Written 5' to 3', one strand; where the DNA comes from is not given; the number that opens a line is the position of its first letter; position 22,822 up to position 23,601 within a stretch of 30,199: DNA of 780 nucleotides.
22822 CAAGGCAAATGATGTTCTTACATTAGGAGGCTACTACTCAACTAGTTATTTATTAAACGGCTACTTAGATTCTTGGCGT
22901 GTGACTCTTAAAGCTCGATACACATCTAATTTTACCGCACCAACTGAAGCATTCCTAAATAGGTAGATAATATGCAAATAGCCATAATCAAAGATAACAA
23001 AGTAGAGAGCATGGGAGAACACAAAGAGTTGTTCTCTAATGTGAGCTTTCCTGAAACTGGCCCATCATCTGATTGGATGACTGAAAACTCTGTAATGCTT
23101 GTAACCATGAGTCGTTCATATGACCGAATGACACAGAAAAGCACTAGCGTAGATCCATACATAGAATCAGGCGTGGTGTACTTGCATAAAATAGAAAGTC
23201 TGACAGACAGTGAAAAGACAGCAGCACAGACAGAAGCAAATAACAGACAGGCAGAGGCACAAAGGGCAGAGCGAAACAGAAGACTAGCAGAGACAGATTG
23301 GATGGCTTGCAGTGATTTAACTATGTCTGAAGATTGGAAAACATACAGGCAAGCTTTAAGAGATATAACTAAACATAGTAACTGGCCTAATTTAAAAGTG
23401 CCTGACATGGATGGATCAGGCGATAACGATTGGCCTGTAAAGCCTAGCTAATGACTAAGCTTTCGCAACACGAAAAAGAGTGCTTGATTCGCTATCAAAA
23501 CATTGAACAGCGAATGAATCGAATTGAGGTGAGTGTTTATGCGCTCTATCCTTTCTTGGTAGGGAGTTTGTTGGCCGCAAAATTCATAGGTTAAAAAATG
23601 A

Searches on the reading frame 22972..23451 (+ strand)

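Call 18: search_protein_families(library=pfam, proteins=[window:22972-23451:+], max_evalue=0.01)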
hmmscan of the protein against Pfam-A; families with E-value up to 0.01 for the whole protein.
window:22972-23451:+ (159 aa): 1 family
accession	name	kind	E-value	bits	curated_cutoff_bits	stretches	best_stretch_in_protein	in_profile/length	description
PF16778.10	Phage_tail_APC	-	2e-13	50.4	26.6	1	94-158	1-59/60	Phage tail assembly chaperone protein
